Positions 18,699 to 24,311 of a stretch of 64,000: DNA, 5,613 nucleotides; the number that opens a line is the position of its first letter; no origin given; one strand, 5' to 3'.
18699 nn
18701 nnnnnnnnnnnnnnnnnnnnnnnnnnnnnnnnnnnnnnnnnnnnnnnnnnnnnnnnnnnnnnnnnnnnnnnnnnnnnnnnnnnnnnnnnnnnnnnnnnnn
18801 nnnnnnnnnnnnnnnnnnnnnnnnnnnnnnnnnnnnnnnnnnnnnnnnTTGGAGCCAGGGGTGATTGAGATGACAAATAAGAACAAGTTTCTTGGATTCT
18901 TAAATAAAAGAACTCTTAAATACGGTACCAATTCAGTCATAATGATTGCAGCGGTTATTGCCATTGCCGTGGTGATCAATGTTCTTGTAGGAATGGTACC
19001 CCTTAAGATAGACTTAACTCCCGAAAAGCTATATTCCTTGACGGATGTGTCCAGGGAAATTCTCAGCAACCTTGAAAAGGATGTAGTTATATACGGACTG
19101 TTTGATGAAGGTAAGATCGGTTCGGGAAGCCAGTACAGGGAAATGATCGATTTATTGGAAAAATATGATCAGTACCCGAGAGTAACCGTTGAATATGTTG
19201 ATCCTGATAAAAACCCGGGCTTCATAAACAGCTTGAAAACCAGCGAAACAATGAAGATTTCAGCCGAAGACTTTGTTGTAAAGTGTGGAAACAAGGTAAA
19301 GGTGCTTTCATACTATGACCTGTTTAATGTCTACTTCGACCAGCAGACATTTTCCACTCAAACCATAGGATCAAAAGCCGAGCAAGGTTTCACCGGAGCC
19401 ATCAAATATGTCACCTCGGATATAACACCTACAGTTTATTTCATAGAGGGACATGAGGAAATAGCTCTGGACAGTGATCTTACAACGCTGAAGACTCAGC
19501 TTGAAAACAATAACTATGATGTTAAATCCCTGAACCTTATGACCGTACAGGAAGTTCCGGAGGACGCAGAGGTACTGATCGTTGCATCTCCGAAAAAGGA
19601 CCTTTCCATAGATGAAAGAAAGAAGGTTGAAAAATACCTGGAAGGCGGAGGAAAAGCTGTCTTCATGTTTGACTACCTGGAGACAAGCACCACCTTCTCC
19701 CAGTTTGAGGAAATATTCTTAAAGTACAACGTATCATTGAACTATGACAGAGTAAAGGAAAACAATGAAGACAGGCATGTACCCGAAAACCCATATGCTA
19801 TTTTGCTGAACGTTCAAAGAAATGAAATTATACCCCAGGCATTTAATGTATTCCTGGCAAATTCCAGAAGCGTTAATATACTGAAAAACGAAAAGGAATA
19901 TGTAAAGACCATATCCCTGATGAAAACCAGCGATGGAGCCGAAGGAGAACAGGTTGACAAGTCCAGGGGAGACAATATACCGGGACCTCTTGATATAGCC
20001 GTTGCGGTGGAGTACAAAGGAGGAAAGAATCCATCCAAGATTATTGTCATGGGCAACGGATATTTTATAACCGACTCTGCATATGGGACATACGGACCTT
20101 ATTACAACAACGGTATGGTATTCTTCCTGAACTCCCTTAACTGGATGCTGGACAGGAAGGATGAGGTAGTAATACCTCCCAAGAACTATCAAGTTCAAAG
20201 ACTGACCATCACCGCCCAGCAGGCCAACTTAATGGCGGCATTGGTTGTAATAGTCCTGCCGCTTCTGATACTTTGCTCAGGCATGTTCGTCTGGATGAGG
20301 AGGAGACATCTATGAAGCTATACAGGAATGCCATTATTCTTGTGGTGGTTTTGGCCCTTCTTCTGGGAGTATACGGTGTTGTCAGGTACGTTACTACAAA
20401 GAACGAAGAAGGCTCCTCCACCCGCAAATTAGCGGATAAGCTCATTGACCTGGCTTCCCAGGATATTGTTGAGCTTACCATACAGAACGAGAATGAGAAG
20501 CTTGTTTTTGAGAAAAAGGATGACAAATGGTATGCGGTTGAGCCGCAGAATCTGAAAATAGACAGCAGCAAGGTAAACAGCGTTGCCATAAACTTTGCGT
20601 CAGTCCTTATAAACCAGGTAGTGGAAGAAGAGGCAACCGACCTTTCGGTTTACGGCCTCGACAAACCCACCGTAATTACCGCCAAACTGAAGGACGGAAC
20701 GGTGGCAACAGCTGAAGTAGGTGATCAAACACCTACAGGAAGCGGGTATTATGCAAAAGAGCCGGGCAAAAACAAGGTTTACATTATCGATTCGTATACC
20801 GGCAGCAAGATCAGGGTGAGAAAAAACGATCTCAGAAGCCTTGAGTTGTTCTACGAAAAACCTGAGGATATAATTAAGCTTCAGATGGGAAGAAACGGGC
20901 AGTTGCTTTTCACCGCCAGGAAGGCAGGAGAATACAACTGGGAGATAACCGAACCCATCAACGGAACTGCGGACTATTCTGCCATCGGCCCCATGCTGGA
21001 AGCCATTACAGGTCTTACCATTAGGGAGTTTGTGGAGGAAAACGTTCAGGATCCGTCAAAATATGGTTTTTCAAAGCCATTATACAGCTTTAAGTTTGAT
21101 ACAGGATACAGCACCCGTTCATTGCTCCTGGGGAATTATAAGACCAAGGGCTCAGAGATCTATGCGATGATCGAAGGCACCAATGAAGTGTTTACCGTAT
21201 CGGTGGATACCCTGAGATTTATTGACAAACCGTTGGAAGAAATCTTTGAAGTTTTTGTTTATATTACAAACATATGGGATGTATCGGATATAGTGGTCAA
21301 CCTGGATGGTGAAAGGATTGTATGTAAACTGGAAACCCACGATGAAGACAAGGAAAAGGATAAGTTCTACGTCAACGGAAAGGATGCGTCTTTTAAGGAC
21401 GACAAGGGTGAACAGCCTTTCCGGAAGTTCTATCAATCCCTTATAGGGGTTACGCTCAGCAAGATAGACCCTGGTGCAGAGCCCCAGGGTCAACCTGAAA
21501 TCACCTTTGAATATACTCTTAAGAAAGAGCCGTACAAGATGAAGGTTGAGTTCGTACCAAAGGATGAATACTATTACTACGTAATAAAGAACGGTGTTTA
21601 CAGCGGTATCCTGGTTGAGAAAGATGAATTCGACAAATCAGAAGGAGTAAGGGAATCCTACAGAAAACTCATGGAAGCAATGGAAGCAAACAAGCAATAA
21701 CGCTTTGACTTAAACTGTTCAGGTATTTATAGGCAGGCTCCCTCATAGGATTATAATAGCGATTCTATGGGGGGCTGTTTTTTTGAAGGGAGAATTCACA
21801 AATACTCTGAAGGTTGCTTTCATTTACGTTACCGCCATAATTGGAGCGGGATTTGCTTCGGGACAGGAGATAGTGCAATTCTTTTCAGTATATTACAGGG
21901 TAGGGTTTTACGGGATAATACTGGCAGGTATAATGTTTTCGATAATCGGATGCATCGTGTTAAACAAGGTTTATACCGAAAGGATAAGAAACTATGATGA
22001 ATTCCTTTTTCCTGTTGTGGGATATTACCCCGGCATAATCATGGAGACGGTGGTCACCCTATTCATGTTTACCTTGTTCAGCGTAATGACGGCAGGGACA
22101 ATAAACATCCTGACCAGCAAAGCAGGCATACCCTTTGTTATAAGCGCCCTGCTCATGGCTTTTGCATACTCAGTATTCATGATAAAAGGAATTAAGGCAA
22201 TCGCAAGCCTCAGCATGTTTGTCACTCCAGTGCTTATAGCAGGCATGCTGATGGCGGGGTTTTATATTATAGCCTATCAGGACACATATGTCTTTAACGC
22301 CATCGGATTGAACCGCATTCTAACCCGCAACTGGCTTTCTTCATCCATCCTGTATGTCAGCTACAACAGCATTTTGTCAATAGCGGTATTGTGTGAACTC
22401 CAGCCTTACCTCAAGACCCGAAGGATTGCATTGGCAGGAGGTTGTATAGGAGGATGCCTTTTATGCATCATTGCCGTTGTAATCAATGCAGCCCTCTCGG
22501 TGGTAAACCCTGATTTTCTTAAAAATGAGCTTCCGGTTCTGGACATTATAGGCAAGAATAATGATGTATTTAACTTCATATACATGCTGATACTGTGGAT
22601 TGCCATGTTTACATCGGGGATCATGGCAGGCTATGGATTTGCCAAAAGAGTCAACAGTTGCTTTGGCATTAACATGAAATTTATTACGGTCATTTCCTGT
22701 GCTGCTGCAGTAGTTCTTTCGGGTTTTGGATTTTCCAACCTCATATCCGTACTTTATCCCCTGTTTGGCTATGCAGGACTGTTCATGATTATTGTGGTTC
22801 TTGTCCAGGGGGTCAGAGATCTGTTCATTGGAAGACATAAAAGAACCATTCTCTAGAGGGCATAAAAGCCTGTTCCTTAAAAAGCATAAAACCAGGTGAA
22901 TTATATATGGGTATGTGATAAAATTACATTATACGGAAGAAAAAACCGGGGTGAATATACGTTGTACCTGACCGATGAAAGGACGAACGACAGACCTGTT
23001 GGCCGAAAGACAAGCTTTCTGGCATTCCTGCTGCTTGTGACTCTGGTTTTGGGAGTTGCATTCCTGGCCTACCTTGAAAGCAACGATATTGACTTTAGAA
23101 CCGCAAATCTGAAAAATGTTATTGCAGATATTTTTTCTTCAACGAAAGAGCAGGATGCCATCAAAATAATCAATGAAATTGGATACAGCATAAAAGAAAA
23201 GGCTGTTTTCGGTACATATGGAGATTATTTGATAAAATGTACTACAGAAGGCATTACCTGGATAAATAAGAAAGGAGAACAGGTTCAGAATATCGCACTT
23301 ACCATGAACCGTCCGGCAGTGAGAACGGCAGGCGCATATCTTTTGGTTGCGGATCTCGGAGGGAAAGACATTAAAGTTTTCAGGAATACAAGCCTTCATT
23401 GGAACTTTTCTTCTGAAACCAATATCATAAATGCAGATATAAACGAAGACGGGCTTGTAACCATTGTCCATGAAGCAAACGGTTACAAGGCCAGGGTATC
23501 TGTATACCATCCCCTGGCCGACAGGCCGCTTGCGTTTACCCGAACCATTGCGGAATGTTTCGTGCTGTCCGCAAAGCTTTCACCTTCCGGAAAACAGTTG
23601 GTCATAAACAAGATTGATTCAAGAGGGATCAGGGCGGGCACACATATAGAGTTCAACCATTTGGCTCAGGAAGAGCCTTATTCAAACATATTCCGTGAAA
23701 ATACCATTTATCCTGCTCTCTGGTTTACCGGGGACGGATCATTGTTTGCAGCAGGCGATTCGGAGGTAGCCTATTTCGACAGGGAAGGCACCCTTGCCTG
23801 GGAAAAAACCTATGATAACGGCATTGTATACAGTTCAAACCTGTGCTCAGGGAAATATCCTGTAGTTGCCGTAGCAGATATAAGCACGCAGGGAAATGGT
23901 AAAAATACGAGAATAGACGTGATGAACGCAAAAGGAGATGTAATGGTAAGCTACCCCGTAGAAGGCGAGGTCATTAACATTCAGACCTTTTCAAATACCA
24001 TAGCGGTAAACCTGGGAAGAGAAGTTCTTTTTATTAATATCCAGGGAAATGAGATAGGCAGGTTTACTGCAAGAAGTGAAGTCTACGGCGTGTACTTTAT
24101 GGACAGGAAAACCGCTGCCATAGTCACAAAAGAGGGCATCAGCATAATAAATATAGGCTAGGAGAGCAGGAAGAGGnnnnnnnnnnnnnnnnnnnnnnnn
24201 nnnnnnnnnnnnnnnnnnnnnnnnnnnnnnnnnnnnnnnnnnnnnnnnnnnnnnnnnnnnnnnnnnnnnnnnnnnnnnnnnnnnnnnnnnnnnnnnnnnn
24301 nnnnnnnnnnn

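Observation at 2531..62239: Many intergenic spacers consist of degenerate tandem 'echoes', often seeded by the last codons of the upstream gene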

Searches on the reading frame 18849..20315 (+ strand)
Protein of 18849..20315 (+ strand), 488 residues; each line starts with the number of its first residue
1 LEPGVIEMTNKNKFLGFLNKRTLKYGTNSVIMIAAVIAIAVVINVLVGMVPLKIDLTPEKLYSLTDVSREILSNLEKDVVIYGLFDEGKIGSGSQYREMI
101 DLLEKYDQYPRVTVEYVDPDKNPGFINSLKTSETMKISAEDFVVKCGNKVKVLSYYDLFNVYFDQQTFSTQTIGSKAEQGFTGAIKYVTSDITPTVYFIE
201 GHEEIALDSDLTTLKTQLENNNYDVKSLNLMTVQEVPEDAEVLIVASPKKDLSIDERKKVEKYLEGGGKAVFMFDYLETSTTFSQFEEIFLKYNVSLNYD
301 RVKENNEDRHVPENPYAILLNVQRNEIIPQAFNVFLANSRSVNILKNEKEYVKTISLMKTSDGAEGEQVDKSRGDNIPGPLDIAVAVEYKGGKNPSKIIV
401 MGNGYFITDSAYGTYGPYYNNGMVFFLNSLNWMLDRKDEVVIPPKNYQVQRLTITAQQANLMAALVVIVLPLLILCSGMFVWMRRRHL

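Call 20: search_protein_families(library=pfam, proteins=[window:18849-20315:+], max_evalue=0.00001)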
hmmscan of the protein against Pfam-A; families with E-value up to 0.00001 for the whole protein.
window:18849-20315:+ (488 aa): 2 families
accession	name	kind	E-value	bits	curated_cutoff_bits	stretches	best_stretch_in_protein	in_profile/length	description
PF09822.16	ABC_transp_aux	-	1.1e-24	87.6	34.7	1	194-428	2-287/288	ABC-type uncharacterized transport system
PF23357.1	DUF7088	-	2.7e-12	47.2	27.8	1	59-149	2-92/105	Domain of unknown function (DUF7088)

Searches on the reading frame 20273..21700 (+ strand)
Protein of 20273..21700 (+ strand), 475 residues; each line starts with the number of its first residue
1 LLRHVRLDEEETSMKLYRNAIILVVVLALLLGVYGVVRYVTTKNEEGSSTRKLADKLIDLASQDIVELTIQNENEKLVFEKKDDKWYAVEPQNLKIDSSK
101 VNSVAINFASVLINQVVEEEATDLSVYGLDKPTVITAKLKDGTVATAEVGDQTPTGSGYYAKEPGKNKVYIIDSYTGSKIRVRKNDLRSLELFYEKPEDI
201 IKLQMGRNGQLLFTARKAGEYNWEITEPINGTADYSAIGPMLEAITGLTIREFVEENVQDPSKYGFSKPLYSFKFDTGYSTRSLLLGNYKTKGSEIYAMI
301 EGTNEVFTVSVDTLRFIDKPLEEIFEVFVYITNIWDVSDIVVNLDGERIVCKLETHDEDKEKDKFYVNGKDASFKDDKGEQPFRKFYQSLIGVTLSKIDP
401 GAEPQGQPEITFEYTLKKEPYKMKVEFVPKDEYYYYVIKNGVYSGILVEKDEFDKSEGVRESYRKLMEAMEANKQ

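Call 20: search_protein_families(library=pfam, proteins=[window:20273-21700:+], max_evalue=0.00001)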
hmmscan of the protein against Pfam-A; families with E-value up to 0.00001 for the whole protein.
window:20273-21700:+ (475 aa): 1 family
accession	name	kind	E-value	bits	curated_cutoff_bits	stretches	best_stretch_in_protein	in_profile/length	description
PF14238.11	DUF4340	-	4.2e-52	177.4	25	2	86-269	1-183/183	Domain of unknown function (DUF4340)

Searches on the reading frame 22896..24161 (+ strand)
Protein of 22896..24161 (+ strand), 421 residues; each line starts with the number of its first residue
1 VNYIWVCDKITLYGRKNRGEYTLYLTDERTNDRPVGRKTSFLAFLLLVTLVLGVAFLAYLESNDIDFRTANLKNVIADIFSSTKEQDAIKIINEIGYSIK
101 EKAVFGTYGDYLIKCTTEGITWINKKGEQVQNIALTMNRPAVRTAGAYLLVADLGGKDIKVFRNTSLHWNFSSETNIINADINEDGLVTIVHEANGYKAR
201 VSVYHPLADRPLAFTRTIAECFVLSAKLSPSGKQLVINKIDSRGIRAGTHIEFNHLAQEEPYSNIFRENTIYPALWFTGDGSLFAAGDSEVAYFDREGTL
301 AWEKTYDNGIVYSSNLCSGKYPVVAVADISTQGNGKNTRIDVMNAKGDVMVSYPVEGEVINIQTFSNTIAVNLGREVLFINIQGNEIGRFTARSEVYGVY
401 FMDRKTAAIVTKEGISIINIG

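Call 20: search_protein_families(library=pfam, proteins=[window:22896-24161:+], max_evalue=0.00001)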
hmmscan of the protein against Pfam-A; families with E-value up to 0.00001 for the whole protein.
window:22896-24161:+ (421 aa): 1 family
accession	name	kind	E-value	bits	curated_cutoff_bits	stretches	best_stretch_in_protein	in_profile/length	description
PF18975.6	DUF5711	-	6.2e-37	128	26.3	1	87-419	6-343/344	Family of unknown function (DUF5711)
